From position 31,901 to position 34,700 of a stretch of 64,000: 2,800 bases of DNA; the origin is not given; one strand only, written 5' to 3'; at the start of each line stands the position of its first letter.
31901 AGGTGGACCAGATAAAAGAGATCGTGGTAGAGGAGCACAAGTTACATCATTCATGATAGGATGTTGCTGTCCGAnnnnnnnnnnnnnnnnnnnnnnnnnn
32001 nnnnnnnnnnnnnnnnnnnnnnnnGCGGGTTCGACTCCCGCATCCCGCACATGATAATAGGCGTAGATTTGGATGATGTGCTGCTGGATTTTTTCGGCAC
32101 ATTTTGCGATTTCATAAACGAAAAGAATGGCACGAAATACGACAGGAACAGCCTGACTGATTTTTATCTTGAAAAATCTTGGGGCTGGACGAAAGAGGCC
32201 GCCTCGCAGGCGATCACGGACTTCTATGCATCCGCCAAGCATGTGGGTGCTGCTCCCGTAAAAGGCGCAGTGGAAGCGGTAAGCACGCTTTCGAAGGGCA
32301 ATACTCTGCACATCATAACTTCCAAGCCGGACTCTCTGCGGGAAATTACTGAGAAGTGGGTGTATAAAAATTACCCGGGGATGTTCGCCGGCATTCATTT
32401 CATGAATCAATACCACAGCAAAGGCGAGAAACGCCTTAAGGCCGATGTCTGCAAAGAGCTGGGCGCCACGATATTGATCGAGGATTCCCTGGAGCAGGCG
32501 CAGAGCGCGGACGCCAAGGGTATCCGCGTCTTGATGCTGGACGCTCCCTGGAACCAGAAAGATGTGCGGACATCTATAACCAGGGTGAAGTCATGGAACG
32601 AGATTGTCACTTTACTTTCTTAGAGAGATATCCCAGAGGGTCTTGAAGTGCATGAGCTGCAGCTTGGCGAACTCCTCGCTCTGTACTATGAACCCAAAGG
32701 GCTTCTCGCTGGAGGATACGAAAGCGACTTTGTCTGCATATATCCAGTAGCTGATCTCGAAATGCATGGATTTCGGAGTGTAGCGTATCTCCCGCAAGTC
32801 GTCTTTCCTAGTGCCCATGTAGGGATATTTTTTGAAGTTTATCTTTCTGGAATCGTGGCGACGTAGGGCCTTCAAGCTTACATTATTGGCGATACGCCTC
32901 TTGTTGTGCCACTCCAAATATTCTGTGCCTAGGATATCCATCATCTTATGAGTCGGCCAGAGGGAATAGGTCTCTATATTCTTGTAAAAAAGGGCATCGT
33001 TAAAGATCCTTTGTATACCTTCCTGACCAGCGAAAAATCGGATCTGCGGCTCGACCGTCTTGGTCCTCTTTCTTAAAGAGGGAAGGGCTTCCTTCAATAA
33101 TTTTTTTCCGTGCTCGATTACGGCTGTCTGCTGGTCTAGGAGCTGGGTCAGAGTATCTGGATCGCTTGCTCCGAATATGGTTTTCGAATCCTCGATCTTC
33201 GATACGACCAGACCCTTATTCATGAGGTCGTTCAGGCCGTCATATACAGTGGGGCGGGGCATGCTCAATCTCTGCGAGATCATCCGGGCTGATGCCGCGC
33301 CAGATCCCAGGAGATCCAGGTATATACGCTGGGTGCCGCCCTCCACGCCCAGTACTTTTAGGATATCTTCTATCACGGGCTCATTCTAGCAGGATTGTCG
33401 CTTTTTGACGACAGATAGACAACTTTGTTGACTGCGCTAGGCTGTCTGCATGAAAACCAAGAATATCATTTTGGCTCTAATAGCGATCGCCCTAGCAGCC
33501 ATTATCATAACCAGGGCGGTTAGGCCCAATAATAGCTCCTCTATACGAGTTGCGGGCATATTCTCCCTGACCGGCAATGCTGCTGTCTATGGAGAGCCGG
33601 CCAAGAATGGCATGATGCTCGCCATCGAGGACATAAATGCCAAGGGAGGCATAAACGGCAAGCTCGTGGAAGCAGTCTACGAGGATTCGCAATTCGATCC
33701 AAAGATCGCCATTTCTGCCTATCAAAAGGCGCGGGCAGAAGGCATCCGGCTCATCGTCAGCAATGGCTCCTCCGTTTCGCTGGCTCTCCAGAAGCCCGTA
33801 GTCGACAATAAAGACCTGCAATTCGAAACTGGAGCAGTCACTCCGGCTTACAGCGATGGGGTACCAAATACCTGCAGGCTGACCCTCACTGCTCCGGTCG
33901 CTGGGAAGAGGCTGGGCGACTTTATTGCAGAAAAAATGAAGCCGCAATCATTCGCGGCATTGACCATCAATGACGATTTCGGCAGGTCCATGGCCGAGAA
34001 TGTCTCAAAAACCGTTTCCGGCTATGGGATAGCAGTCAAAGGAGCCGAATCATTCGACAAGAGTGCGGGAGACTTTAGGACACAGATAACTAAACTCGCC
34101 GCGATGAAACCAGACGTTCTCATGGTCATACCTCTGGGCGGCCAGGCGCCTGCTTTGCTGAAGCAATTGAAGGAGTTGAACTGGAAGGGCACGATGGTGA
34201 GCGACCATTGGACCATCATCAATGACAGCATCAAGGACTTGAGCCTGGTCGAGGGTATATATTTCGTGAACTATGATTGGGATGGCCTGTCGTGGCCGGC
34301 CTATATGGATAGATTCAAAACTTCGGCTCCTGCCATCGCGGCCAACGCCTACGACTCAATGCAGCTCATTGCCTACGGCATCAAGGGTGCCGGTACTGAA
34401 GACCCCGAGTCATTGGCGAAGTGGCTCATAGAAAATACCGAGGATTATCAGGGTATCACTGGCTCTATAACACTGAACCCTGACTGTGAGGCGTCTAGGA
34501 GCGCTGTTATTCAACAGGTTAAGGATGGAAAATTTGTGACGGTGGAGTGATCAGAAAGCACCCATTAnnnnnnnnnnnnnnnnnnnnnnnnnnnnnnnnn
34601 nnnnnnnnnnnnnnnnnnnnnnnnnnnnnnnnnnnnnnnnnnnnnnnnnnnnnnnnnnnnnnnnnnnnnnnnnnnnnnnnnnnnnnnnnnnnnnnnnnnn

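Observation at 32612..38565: Triplicated divergent TrmB-regulator / PBP1 substrate-binding-protein modules with no ABC permease or ATPase genes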

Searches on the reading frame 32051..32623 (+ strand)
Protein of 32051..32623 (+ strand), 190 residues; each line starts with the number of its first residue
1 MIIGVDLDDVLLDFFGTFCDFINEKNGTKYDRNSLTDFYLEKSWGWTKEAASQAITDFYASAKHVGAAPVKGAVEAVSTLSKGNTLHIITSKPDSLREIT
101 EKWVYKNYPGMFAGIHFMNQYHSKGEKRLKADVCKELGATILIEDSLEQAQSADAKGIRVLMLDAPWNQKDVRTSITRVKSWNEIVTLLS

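Call 8: search_protein_families(library=pfam, proteins=[window:32051-32623:+], max_evalue=0.001)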
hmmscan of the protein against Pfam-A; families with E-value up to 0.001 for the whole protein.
window:32051-32623:+ (190 aa): 1 family
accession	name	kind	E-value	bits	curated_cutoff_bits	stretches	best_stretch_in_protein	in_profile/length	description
PF06941.18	NT5C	-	7.6e-12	45.9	24.8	1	1-188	2-173/180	5' nucleotidase, deoxy (Pyrimidine), cytosolic type C protein (NT5C)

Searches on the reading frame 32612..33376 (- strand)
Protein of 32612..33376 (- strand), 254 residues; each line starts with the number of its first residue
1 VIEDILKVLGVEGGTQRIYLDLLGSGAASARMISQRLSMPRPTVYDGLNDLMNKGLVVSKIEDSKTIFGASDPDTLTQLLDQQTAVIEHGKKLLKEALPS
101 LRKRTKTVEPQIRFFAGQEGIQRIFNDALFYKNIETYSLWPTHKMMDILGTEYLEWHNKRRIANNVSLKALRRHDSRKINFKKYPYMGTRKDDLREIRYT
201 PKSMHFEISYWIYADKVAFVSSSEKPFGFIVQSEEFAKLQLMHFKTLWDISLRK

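Call 3: search_protein_families(library=pfam, proteins=[window:32612-33376:-], max_evalue=0.01)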
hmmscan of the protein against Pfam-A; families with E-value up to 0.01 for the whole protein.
window:32612-33376:- (254 aa): 4 families
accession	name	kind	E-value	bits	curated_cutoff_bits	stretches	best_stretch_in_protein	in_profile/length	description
PF01978.25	TrmB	-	8.5e-11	42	25.6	1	9-73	4-67/68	Sugar-specific transcriptional regulator TrmB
PF09339.16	HTH_IclR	-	0.00011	22.4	22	1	20-58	9-49/52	IclR helix-turn-helix domain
PF21476.4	PF0610-like_N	-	0.0054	17.4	33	0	20-49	7-36/50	PF0610-like, N-terminal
PF12802.13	MarR_2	-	0.0057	17.2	27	1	16-59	7-52/61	MarR family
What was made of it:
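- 32612..33376 (-): R1: short TrmB-family (TrmBL2-type) regulator, 254 aa. PF01978 at 42 bits (call 3).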

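Call 4: search_protein_families(library=ncbifam, proteins=[window:32612-33376:-], max_evalue=0.01)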
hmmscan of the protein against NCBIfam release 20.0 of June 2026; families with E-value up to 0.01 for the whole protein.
window:32612-33376:- (254 aa): 5 families
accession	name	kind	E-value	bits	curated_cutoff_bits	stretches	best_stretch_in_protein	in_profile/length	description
NF047392.1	TransRegTrmBHalo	equivalog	0.00038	19.6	500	1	17-66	24-71/349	HTH-type sugar sensing transcriptional regulator TrmB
NF040851.1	tran_reg_TrmB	equivalog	0.00098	18.4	600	1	17-76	22-80/338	HTH-type sugar-sensing transcriptional regulator TrmB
NF053606.1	Sta1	subfamily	0.0012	18.9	80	1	10-63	17-70/100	Sta1 family transcriptional regulator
NF007339.0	PRK09834.1-1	equivalog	0.0022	17.4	299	1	24-63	35-74/271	DNA-binding transcriptional regulator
NF047390.1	TransRegTrmBL1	equivalog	0.0097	14.9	650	0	6-97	10-101/341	HTH-type sugar sensing transcriptional regulator TrmBL1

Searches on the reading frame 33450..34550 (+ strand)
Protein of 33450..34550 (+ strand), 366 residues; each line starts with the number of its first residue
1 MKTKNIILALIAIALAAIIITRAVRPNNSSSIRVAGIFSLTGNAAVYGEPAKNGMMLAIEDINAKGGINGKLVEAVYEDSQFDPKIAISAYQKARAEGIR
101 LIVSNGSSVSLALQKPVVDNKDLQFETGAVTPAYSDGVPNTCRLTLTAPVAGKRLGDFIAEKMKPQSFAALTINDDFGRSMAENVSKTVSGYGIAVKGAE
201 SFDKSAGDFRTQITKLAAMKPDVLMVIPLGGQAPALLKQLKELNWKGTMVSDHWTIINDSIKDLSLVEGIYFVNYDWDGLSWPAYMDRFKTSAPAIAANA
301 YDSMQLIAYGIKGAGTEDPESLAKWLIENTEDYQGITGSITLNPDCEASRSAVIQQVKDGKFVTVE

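Call 3: search_protein_families(library=pfam, proteins=[window:33450-34550:+], max_evalue=0.01)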
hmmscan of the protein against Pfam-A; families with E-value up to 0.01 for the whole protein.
window:33450-34550:+ (366 aa): 3 families
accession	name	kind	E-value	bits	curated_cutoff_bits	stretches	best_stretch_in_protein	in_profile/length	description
PF13458.12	Peripla_BP_6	-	5.1e-49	168.2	31.7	1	31-361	1-343/343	Periplasmic binding protein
PF13433.12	Peripla_BP_5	-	1.4e-15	57.7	27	1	32-240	1-208/363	Periplasmic binding protein domain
PF01094.35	ANF_receptor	-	2.2e-11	43.9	25.4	1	52-345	3-337/353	Receptor family ligand binding region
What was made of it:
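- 33450..34550 (+): S1: N-terminally anchored HAAT-family (LivJ-like) substrate-binding protein, 366 aa, with the C143/C360-type cysteine pair. PF13458 E 5e-49 (call 3).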

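Call 4: search_protein_families(library=ncbifam, proteins=[window:33450-34550:+], max_evalue=0.01)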
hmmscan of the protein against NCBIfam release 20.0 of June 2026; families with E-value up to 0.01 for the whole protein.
window:33450-34550:+ (366 aa): 3 families
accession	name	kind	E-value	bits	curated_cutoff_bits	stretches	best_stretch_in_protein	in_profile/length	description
NF011933.0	PRK15404.1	subfamily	5.4e-26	91.5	477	1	15-332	10-336/370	high-affinity branched-chain amino acid ABC transporter substrate-binding protein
TIGR03669.1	urea_ABC_arch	equivalog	1.1e-14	54.2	494.8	1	40-239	9-207/375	urea ABC transporter substrate-binding protein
TIGR03407.1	urea_ABC_UrtA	exception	5.2e-10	38.7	492.75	1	32-246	1-217/361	urea ABC transporter substrate-binding protein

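Call 12: find_encoding_contigs(protein=window:33450-34550:+, flank=10000, max_places=6)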
Protein window:33450-34550:+ (366 aa): 2 contigs read that carry it; 2 places shown.
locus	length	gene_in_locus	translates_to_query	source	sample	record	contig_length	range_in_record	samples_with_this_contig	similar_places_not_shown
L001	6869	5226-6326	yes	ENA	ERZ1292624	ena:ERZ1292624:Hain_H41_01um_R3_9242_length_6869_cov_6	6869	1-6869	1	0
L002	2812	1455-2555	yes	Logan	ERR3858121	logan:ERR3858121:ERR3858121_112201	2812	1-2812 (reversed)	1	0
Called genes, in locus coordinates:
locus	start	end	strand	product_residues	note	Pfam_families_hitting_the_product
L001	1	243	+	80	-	?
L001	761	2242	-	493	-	PF01743:PolyA_pol, PF12627:PolyA_pol_RNAbd, PF01966:HD, PF13735:tRNA_NucTran2_2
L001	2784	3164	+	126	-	PF02021:UPF0102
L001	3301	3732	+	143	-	-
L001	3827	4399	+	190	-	PF06941:NT5C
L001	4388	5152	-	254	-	PF01978:TrmB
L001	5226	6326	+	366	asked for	PF13433:Peripla_BP_5, PF13458:Peripla_BP_6, PF01094:ANF_receptor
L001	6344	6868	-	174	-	?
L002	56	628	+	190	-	PF06941:NT5C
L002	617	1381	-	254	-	PF01978:TrmB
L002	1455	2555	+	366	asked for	PF13433:Peripla_BP_5, PF13458:Peripla_BP_6, PF01094:ANF_receptor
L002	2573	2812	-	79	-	?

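Call 49: search_solved_structures(query=window:33450-34550:+, max_evalue=1e-10, show_alignments=5)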
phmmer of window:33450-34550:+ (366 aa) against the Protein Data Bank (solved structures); distinct sequences matched with E-value up to 1e-10: 16.
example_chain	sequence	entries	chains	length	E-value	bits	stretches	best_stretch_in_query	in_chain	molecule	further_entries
3ipc_A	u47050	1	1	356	1.1e-20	77.3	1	38-328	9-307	ABC transporter, substrate binding protein (Amino acid)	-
3ip5_A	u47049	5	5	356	1.5e-20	76.8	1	38-328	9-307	ABC transporter, substrate binding protein (Amino acid)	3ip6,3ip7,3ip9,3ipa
4nqr_A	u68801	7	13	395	2.3e-17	66.4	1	27-322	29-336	Amino acid/amide ABC transporter substrate-binding protein, HAAT family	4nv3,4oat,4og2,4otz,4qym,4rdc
4obb_A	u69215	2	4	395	2.3e-17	66.3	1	27-322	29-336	Amino acid/amide ABC transporter substrate-binding protein, HAAT family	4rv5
4n0q_A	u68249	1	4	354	4.3e-17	65.4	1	30-365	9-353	Leu/Ile/Val-binding protein homolog 3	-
1z15_A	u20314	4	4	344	3e-16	62.7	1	31-333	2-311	Leu/Ile/Val-binding protein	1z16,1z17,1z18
4gnr_A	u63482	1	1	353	6.8e-16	61.5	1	31-363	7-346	ABC transporter substrate-binding protein-branched chain amino acid transport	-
2liv_A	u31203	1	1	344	7e-16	61.5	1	31-333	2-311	LEUCINE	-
1usg_A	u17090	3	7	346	9.1e-16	61.1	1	31-329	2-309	LEUCINE-SPECIFIC BINDING PROTEIN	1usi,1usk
2lbp_A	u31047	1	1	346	6.8e-15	58.2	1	31-329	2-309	LEUCINE-BINDING PROTEIN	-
8q52_A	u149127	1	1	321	1.7e-13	53.6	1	31-224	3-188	Leucine-specific-binding protein,Chemotaxis protein CheY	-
4q6w_A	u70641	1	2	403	1.8e-13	53.5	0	13-246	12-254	Putative leu/ile/val-binding protein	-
4mpt_A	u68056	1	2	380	2e-13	53.4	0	28-246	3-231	Putative leu/ile/val-binding protein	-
3td9_A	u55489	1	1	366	2.1e-12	50.1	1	31-361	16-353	Branched chain amino acid ABC transporter, periplasmic amino acid-binding protein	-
3i09_A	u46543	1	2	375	3.5e-12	49.3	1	30-324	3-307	Periplasmic branched-chain amino acid-binding protein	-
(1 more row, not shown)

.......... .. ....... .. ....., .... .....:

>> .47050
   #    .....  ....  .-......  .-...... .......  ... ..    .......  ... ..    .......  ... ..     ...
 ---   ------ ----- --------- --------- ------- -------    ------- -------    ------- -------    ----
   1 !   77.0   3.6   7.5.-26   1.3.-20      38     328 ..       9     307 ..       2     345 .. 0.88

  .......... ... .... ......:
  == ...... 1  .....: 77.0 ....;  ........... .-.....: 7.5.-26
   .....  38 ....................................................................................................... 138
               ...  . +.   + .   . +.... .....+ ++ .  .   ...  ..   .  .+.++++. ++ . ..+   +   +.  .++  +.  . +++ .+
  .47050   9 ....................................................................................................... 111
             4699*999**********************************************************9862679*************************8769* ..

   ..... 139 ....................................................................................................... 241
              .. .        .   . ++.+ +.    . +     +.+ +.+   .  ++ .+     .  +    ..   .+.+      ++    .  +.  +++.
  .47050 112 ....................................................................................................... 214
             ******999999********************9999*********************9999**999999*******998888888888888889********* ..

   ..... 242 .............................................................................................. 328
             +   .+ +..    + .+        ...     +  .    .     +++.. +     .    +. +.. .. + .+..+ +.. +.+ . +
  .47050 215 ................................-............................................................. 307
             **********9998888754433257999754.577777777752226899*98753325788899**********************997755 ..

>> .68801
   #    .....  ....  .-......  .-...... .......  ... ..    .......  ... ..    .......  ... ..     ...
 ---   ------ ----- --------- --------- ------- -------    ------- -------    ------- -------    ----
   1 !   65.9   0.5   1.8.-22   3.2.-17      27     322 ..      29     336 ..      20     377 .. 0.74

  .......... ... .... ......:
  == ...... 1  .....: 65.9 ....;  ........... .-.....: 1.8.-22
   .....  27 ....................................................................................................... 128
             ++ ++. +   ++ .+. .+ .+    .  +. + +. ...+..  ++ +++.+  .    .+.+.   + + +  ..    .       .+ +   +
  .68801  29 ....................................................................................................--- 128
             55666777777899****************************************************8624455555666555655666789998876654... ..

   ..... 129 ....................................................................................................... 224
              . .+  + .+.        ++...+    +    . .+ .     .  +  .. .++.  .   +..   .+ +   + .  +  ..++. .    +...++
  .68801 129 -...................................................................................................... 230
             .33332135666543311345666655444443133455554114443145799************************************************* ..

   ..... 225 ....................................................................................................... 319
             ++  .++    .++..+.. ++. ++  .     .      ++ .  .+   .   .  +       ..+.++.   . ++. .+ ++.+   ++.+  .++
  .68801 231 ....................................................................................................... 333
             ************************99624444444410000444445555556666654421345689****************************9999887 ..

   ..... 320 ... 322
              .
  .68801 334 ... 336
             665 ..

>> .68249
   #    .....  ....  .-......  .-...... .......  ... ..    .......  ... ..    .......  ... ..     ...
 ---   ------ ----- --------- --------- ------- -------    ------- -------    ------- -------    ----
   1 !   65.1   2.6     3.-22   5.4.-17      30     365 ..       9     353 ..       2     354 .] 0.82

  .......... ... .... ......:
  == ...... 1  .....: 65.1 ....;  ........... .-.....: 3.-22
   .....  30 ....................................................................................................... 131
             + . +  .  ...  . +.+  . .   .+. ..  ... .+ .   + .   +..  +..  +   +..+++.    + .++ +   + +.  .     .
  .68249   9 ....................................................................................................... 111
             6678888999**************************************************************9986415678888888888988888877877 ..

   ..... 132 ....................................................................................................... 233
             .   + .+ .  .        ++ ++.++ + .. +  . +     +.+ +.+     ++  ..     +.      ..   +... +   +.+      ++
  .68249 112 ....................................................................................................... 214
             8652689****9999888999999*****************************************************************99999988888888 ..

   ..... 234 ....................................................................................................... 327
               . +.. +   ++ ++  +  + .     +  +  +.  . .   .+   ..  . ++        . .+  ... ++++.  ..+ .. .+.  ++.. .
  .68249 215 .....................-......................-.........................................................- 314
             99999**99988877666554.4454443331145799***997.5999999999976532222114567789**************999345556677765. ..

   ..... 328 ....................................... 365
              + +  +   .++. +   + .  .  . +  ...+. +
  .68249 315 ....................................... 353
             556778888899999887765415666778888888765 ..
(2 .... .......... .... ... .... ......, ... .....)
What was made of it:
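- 33450..34550 (+): Best solved relatives are 3ip5/3ipc amino-acid SBPs (call 49).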

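Call 65: list_cluster_members(proteins=[P0001, P0003, window:33450-34550:+, window:34568-35338:-, P0134])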
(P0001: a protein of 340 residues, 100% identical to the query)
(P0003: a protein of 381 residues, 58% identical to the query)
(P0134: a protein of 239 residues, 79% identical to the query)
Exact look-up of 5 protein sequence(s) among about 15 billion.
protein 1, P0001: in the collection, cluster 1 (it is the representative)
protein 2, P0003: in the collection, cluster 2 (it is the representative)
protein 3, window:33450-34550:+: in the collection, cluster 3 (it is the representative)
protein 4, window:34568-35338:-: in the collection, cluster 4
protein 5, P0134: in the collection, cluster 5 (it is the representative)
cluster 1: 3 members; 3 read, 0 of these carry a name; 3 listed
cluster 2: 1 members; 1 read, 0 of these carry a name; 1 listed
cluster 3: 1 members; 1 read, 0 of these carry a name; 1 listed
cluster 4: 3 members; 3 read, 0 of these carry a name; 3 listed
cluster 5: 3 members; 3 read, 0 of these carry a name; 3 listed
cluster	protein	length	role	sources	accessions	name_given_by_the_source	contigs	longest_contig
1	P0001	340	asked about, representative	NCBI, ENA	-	-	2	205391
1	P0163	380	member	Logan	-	-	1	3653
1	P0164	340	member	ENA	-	-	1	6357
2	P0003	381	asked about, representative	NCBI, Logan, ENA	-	-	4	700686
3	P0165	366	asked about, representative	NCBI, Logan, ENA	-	-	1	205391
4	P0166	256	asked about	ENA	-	-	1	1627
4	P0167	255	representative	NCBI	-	-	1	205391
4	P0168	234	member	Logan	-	-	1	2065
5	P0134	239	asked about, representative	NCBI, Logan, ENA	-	-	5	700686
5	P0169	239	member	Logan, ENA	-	-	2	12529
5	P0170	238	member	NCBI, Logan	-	-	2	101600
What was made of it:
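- Tried and rejected: Cluster look-ups returned no organism names for the window proteins (call 65).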
